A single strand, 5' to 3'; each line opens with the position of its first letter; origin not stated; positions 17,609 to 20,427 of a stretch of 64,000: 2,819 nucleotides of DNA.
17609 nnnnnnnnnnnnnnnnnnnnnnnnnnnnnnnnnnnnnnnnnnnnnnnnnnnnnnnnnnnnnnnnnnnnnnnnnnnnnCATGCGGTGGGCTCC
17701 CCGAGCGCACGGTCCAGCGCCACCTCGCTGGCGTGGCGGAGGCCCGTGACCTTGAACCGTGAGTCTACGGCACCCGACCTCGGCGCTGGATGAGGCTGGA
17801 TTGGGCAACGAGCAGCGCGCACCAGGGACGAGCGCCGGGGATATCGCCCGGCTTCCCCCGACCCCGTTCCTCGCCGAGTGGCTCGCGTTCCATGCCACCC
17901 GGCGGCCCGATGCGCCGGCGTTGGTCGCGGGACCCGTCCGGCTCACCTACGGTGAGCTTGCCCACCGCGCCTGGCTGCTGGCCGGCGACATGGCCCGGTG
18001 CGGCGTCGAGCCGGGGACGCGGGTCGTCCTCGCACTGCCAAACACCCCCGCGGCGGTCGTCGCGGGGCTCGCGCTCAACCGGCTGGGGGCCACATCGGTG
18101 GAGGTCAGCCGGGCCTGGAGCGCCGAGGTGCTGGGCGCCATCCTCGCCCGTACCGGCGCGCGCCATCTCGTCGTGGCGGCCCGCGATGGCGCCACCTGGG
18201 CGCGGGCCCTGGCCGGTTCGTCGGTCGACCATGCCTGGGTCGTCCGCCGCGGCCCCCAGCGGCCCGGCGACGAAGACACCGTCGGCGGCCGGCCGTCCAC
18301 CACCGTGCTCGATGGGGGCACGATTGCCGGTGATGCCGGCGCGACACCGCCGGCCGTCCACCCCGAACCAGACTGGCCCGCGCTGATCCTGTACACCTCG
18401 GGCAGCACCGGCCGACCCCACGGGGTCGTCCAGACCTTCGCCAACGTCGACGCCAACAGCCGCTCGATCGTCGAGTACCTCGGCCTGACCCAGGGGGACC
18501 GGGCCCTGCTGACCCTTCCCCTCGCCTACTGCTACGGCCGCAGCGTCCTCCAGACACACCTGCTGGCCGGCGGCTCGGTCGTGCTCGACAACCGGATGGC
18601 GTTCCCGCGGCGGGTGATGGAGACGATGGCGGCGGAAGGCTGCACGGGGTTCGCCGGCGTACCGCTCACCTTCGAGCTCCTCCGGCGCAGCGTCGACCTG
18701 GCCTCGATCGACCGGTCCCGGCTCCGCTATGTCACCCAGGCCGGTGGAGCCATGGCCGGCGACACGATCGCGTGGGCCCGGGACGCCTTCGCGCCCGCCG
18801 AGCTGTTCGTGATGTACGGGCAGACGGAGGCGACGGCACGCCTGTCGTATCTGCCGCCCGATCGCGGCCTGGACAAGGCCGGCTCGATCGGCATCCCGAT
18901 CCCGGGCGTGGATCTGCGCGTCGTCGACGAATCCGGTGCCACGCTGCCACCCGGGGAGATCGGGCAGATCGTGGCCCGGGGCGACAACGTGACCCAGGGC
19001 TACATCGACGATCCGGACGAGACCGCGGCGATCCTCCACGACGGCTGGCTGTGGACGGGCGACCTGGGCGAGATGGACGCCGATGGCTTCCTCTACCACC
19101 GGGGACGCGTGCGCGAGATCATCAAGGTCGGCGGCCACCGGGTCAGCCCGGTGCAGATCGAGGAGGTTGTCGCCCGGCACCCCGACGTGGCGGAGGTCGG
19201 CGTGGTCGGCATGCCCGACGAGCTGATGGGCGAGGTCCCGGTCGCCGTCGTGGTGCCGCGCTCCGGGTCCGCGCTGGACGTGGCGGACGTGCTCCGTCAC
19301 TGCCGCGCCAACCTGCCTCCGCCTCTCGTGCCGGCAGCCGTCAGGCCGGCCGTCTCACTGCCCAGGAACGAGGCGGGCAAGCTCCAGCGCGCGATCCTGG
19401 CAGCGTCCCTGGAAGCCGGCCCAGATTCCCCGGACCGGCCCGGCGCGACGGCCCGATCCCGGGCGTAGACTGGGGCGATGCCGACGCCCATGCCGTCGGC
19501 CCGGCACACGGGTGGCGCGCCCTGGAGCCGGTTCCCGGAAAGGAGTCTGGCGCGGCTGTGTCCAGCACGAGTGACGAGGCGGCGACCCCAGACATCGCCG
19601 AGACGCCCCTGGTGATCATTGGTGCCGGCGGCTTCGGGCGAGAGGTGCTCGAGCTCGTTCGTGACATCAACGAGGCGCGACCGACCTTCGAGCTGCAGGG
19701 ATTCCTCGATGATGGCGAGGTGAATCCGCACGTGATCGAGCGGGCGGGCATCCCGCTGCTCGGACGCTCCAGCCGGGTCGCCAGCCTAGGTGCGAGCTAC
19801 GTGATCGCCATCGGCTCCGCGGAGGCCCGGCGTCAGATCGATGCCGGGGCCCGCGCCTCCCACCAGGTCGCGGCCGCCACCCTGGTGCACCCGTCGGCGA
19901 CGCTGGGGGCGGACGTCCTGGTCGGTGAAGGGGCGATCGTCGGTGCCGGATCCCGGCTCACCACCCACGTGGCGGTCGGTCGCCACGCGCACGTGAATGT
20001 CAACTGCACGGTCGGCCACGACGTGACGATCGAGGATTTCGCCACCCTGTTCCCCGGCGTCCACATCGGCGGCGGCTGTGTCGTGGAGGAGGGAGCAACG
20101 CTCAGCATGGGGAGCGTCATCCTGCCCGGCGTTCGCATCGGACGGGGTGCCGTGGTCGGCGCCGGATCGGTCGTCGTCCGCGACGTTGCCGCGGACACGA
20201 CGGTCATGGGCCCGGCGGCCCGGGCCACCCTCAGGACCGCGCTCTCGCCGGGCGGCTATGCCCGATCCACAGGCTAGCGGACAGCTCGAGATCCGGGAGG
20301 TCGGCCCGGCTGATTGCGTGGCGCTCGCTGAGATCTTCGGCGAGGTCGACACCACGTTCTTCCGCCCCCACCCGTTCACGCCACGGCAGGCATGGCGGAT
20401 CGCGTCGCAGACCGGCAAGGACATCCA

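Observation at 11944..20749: Acyl-carrier / amidotransferase cassette inserted into a bacillosamine-type amino-sugar module: candidate undescribed N-acyl sugar decoration pathway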

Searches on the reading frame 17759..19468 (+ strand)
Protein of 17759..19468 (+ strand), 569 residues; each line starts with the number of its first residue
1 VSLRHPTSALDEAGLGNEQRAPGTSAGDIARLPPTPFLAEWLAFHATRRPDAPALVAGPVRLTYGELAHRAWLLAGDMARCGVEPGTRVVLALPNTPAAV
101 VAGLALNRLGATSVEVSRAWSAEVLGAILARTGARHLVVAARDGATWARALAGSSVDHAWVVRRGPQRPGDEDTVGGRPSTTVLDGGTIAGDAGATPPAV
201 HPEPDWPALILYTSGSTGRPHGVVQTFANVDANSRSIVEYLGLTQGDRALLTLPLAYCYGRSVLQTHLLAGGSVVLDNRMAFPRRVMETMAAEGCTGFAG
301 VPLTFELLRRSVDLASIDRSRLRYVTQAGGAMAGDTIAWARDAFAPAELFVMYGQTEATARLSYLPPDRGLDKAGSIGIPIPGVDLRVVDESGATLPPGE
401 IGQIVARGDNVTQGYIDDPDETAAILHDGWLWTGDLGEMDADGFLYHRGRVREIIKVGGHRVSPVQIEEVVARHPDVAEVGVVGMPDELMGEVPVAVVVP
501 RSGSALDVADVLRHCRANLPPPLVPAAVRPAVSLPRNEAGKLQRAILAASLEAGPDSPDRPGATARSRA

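Call 6: search_protein_families(library=pfam, proteins=[window:17759-19468:+], max_evalue=0.01)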
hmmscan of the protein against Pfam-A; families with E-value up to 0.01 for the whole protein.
window:17759-19468:+ (569 aa): 2 families
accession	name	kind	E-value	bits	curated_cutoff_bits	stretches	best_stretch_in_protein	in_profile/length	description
PF00501.34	AMP-binding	-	1.5e-72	245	29.9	1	45-415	4-383/384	AMP-binding enzyme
PF13193.12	AMP-binding_C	-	2.4e-18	67.3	24.5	1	466-541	1-76/76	AMP-binding enzyme C-terminal domain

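Call 7: search_protein_families(library=ncbifam, proteins=[window:17759-19468:+], max_evalue=0.01)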
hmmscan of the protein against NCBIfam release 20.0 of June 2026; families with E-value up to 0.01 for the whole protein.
window:17759-19468:+ (569 aa): 107 families (the best 25 are shown)
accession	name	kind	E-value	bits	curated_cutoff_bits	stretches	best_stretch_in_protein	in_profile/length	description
NF004837.0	PRK06187.1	subfamily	1.4e-98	330.4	476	1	38-553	10-524/531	long-chain-fatty-acid--CoA ligase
TIGR03098.1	ligase_PEP_1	hypoth_equivalog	2.5e-93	313.3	592.35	1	40-549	4-516/517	acyl-CoA ligase (AMP-forming), exosortase A system-associated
NF006182.0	PRK08316.1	subfamily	2.1e-79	267.4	663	1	40-544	15-510/523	fatty acyl-CoA synthetase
NF004511.1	PRK05852.1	equivalog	2.2e-76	257.6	650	1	39-549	2-502/505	FadD7 family fatty acid--CoA ligase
NF005801.1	PRK07656.1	equivalog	3.2e-75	253.7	657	1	42-544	7-496/500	FadD3 family acyl-CoA ligase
NF009233.0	PRK12583.1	subfamily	1.7e-71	241.3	832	2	209-546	205-545/558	fatty acid CoA ligase family protein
NF002966.0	PRK03640.1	equivalog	8.2e-71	239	556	2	208-550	144-479/483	o-succinylbenzoate--CoA ligase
NF004114.0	PRK05605.1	equivalog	5.4e-70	236.3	766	2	194-550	210-568/575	long-chain-fatty-acid--CoA ligase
NF004808.0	PRK06155.1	equivalog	9.2e-68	228.8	722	1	37-563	22-533/542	ATP-dependent acyl-CoA ligase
NF005307.0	PRK06839.1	equivalog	2.3e-66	224.5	748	1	39-550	5-492/496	o-succinylbenzoate--CoA ligase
NF004797.0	PRK06145.1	equivalog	7.9e-66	222.4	850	1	38-552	4-496/499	acyl-CoA synthetase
NF005702.0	PRK07514.1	subfamily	1.9e-65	221.2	558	1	57-549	25-498/506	malonyl-CoA synthase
NF005857.1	PRK07786.1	exception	3.2e-65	220.6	733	1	41-545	14-506/513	fatty-acid--CoA ligase FadD5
NF005676.0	PRK07470.1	equivalog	9.6e-65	219.2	774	1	38-553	22-531/544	acyl-CoA synthetase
NF004758.0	PRK06087.1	equivalog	6.1e-62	209.8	736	1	60-550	49-534/548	medium-chain fatty-acid--CoA ligase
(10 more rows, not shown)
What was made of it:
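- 17801..19468 (+): ANL adenylating ligase, divergent from the NadE-like gene (start uncertain: 17759, 17801 or somewhat downstream). TIGR03098 (exosortase A-associated ligase) 313, below its cutoff of 592 (calls 6, 7).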

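Call 35: search_solved_structures(query=window:17801-19468:+, max_evalue=1e-20)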
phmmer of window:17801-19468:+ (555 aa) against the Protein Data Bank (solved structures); distinct sequences matched with E-value up to 1e-20: 156 (the best 60 are shown).
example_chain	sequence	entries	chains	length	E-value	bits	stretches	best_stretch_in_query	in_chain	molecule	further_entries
5ie0_A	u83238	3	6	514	8.9e-65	222.4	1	32-535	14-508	Oxalate--CoA ligase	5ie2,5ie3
6qjz_A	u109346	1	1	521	1.5e-63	218.4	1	42-535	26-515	oxalyl CoA-synthetase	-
8weu_A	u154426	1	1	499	1.1e-57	199.1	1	191-530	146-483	Fatty-acyl-CoA synthase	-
8wev_A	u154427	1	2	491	1.2e-57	198.9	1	191-530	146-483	Feruloyl-CoA Synthetase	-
8r2q_A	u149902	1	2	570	2e-55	191.5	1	28-533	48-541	Probable fatty-acid-CoA ligase FadD5 (Fatty-acid-CoA synthetase) (Fatty-acid-CoA synthase)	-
6mfy_A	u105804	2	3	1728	4.3e-50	174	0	176-533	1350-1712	Linear gramicidin synthase subunit A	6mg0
6mfz_A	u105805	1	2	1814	5.1e-50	173.7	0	176-533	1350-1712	Linear gramicidin synthase subunit A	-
9be3_A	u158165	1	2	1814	5.1e-50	173.7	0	176-533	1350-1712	Linear gramicidin synthase subunit A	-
9be4_A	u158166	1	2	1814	5.1e-50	173.7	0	176-533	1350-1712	Linear gramicidin synthase subunit A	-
9meh_A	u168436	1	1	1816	5.2e-50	173.7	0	176-533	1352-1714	Linear gramicidin synthase subunit A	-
3r44_A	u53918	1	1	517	6.7e-48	166.7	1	32-536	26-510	fatty acyl CoA synthetase FADD13 (FATTY-ACYL-CoA SYNTHETASE)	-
5buq_A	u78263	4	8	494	1.1e-47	166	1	189-532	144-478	2-succinylbenzoate--CoA ligase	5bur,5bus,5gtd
4fuq_A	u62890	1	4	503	1.5e-47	165.6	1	44-534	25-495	Malonyl CoA synthetase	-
4fut_A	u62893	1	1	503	1.4e-46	162.4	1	44-534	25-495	Malonyl CoA synthetase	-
5x8f_A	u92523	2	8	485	3.3e-46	161.1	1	189-532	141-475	2-succinylbenzoate--CoA ligase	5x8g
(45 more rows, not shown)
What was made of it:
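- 17801..19468 (+): Best PDB matches are oxalate-CoA ligases 5ie0 and 6qjz (222 and 218 bits); malonyl-CoA synthetase 4fuq scores 166 (call 35).
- Acid type: the ligase's nearest solved relatives are oxalate-CoA ligases, with malonyl-CoA synthetase also matching (call 35).
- Tried and rejected: Scores against oxalate, feruloyl, fatty-acyl and malonyl ligases are too close (call 35).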

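Call 65: find_homologous_proteins(query=window:17801-19468:+, max_evalue=1e-30)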
Query window:17801-19468:+ (555 aa): 5176 proteins with E <= 1e-30 among 8000 candidates; the best 120 are listed.
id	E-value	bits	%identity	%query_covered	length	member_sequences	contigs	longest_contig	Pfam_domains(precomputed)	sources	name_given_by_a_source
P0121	0.0e+0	1230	100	100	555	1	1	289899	PF00501.35,PF13193.13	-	-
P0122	6.2e-248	842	73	97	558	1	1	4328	PF00501.35,PF13193.13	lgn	-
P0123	6.8e-248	842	73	97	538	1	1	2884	PF00501.35,PF13193.13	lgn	-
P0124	9.0e-238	808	70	97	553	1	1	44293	PF00501.35,PF13193.13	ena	-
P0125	2.4e-235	800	70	94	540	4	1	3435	PF00501.35,PF13193.13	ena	-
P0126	7.0e-233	792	69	97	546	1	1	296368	PF00501.35,PF13193.13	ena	-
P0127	4.0e-232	790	70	95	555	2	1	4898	PF00501.35,PF13193.13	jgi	jgi:long-chain acyl-CoA synthetase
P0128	3.3e-230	783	71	94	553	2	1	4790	PF00501.35,PF13193.13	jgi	jgi:long-chain acyl-CoA synthetase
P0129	4.7e-230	783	69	93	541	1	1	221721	PF00501.35,PF13193.13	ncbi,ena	-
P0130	1.9e-229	781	69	93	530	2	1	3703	PF00501.35,PF13193.13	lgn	-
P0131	1.3e-225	768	68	94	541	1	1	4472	PF00501.35,PF13193.13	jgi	jgi:long-chain acyl-CoA synthetase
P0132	4.3e-223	760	66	96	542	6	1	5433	PF00501.35,PF13193.13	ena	-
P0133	1.6e-222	758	65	97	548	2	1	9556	PF00501.35,PF13193.13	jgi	jgi:long-chain acyl-CoA synthetase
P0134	5.3e-222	756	67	93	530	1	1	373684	PF00501.35,PF13193.13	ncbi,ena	-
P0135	1.1e-221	755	67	95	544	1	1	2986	PF00501.35,PF13193.13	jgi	jgi:long-chain acyl-CoA synthetase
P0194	1.5e-203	695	63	93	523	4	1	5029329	PF00501.35,PF13193.13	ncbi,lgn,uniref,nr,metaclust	ncbi:AMP-dependent synthetase and ligase [Anaeromyxobacter dehalogenans 2CP-1]|uniref:AMP-dependent 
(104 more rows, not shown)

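Call 66: find_encoding_contigs(protein=P0194, flank=10000, max_places=1)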
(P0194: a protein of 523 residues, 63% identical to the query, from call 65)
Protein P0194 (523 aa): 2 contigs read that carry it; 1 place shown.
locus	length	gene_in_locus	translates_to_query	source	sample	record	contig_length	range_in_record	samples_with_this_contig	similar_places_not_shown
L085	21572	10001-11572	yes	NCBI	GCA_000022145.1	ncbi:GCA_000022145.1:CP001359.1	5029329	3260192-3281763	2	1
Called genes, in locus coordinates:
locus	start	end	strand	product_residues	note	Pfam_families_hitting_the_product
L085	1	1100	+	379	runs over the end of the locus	PF13439:Glyco_transf_4, PF13579:Glyco_trans_4_4, PF13477:Glyco_trans_4_2 (faint), PF00534:Glycos_transf_1, PF13692:Glyco_trans_1_4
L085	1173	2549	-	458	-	PF13727:CoA_binding_3, PF02397:Bac_transf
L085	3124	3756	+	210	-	PF02563:Poly_export, PF22461:SLBB_2 (weak), PF10531:SLBB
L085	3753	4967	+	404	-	PF28089:EpsX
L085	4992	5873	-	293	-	PF03808:Glyco_tran_WecG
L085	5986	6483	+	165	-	-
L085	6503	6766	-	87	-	-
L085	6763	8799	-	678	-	PF13522:GATase_6, PF13537:GATase_7, PF00733:Asn_synthase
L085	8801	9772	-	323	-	PF02540:NAD_synthase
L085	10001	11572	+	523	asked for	PF00501:AMP-binding, PF13193:AMP-binding_C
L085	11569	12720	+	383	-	PF00534:Glycos_transf_1, PF13692:Glyco_trans_1_4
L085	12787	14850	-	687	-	PF00801:PKD, PF18911:PKD_4, PF13229:Beta_helix (faint)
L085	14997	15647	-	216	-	PF00132:Hexapep, PF14602:Hexapep_2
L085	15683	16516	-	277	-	-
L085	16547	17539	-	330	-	PF00535:Glycos_transf_2, PF13641:Glyco_tranf_2_3 (faint)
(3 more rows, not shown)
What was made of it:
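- On asnB-acp-ligase-nadE1 operon family (S. meliloti smb20650-smb20653 type): A. dehalogenans 2CP-1 has the same layout (call 66).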

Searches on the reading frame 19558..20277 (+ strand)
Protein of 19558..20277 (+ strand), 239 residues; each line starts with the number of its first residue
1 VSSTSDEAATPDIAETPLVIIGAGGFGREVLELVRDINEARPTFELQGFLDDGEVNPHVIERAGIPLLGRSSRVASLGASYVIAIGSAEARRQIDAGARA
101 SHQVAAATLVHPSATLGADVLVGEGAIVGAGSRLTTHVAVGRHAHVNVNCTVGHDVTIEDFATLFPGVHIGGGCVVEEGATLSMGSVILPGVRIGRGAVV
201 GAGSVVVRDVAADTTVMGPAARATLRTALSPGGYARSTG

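Call 6: search_protein_families(library=pfam, proteins=[window:19558-20277:+], max_evalue=0.01)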
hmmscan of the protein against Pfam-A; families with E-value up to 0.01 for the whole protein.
window:19558-20277:+ (239 aa): 5 families
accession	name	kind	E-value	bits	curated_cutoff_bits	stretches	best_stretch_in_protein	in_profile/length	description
PF00132.30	Hexapep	-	6.8e-16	57.7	27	3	173-206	1-34/36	Bacterial transferase hexapeptide (six repeats)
PF17836.7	PglD_N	-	2.8e-12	47.4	23.4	1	18-94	2-74/78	PglD N-terminal domain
PF25084.1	LbH_EIF2B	-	9.6e-10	38.9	54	1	111-210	13-103/105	EIF2B subunit epsilon LbH domain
PF14602.12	Hexapep_2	-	5.4e-05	23.3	27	0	186-206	14-32/34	Hexapeptide repeat of succinyl-transferase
PF24894.1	Hexapep_GlmU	-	0.00072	20.1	23.3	0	173-201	40-67/104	GlmU-like, C-terminal hexapeptide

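Call 7: search_protein_families(library=ncbifam, proteins=[window:19558-20277:+], max_evalue=0.01)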
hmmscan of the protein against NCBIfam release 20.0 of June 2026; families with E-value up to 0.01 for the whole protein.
window:19558-20277:+ (239 aa): 45 families (the best 25 are shown)
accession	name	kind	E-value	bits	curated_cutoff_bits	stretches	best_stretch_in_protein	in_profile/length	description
TIGR03570.1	NeuD_NnaD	subfamily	2.2e-49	167.8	160.8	1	18-221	2-201/202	NeuD/PglB/VioB family sugar acetyltransferase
NF003657.0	PRK05289.1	equivalog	4.6e-14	52.2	226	2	149-222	118-191/264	acyl-ACP--UDP-N-acetylglucosamine O-acyltransferase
TIGR03308.1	phn_thr-fam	hypoth_equivalog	8e-14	51.9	201.65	2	184-223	119-158/204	phosphonate metabolim protein, transferase hexapeptide repeat family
NF002060.0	PRK00892.1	subfamily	1.4e-13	50.7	207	2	98-181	98-181/345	UDP-3-O-(3-hydroxymyristoyl)glucosamine N-acyltransferase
NF058585.1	HptprglPActTf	PfamEq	3.9e-11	42.8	300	2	185-222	118-155/172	heptaprenylglyceryl phosphate O-acetyltransferase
TIGR01852.1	lipid_A_lpxA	equivalog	2.4e-10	40.1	231.05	1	115-219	78-183/254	acyl-ACP--UDP-N-acetylglucosamine O-acyltransferase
NF033468.1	stregram_VatI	exception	3.4e-10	40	415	1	185-223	124-162/208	streptogramin A O-acetyltransferase Vat(I)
TIGR03532.1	DapD_Ac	equivalog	5.4e-10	39.3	231.75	2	186-223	173-210/231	2,3,4,5-tetrahydropyridine-2,6-dicarboxylate N-acetyltransferase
NF007797.0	PRK10502.1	subfamily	6.5e-10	38.9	192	1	120-223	73-175/183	WcaF family extracellular polysaccharide biosynthesis acetyltransferase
NF000311.1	Vat_ABCDEFH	equivalog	6.9e-10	38.8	300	1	186-222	123-159/201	Vat family streptogramin A O-acetyltransferase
NF041874.1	EPS_EpsC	equivalog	3.3e-09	36.7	150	1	152-225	84-165/168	serine O-acetyltransferase EpsC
TIGR01853.1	lipid_A_lpxD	equivalog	1.2e-08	34.3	242.5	1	103-188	88-173/325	UDP-3-O-(3-hydroxymyristoyl)glucosamine N-acyltransferase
NF050158.1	CarbAnhydGPos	equivalog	1.8e-08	34.2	250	1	158-222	73-138/172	gamma carbonic anhydrase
NF000490.1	chloram_CatB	equivalog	2.5e-08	33.5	350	1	186-223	123-160/210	type B chloramphenicol O-acetyltransferase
NF000020.1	stregram_VatE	exception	2.7e-08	33.7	450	1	187-218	129-160/214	streptogramin A O-acetyltransferase Vat(E)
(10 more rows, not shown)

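Call 36: search_solved_structures(query=window:19558-20277:+, max_evalue=0.00001, show_alignments=2)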
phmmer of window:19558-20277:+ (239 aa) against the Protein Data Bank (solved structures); distinct sequences matched with E-value up to 0.00001: 29.
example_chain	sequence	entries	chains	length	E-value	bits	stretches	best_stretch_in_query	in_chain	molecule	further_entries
7txp_A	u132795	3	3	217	1.8e-26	96.6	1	18-222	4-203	VioB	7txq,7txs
4m9c_A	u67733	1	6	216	5.3e-21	78.7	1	20-223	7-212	Bacterial transferase hexapeptide (Three repeats) family protein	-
4m98_A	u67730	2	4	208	2.6e-17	66.6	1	17-222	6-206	Pilin glycosylation protein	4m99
4ea7_A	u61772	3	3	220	1.5e-16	64.2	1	8-221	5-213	Perosamine N-acetyltransferase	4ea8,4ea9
4eaa_A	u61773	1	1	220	1.1e-15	61.2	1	8-221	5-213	Perosamine N-acetyltransferase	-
3fs8_A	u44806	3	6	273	1.4e-15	61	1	115-223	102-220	QdtC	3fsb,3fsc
4eab_A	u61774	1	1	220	4.1e-15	59.4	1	8-221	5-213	Perosamine N-acetyltransferase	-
7l7y_AAA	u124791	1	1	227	4.6e-12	49.4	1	79-223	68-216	Putative acetyl transferase protein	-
7l7z_AAA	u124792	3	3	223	5.5e-12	49.2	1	78-223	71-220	Putative acetyl transferase protein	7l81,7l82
7oj6_A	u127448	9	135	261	4.4e-10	43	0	101-187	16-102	Acyl-[acyl-carrier-protein]-UDP-N-acetylglucosamine O-acyltransferase | Acyl-[acyl-carrier-protein]--UDP-N-acetylglucosamine O-acyltransferase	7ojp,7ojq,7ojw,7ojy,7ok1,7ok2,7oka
5dem_A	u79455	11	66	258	5.4e-10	42.7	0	101-187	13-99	Acyl-[acyl-carrier-protein]--UDP-N-acetylglucosamine O-acyltransferase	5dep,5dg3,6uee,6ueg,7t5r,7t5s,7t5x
4mzu_A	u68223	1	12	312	1.3e-08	38.2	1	163-224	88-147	WxcM-like protein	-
1xhd_A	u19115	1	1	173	4.4e-08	36.4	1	103-222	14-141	putative acetyltransferase/acyltransferase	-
7s43_A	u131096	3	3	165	7.6e-08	35.7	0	174-215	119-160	N-acetyltransferase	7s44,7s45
8gpm_A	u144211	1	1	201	7.8e-08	35.6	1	106-223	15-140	Carbonic anhydrase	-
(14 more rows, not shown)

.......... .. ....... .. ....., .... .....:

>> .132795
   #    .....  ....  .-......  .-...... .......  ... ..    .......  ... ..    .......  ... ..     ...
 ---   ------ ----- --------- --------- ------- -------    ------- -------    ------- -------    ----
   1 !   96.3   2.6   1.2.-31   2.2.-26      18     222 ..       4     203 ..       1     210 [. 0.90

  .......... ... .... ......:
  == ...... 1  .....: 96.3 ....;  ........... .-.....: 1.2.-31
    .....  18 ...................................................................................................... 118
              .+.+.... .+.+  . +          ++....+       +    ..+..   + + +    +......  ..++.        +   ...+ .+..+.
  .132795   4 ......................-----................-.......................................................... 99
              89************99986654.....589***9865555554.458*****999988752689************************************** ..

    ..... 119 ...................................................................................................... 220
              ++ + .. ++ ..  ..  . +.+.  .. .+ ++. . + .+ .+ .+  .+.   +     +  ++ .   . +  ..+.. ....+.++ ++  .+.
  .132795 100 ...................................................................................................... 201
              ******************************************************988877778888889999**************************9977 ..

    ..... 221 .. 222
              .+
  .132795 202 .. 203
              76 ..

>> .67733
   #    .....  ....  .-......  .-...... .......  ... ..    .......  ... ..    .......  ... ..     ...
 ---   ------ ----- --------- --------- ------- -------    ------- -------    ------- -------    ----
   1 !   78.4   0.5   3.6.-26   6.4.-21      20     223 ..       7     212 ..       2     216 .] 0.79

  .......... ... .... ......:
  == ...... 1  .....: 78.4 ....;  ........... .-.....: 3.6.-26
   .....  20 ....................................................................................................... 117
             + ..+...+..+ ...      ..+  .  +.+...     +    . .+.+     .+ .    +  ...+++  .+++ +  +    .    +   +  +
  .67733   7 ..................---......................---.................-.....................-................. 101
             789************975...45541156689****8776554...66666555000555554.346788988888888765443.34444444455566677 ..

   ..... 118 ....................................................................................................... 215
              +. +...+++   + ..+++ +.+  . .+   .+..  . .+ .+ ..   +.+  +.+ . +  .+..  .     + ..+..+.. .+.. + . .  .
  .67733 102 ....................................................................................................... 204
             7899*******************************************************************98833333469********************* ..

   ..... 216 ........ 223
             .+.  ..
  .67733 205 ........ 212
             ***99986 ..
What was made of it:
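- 19558..20277 (+): NeuD/PglD/VioB-type hexapeptide N-acyltransferase (239 aa), downstream of the ligase. Best PDB matches are VioB 7txp, 4m9c, the Neisseria pilin glycosylation protein 4m98 and PerB 4ea7 (call 36).
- Closest known: UDP-diNAcBac pathway PglF/PglE/PglD/PglC. Same: The closest solved relatives are VioB, 4m9c, the Neisseria pilin glycosylation protein 4m98 and PerB (calls 6, 7, 36).
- Acceptor position: the NeuD-like protein's closest solved relatives all N-acylate the C4 amine of NDP-4-amino-4,6-dideoxyhexoses (call 36).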
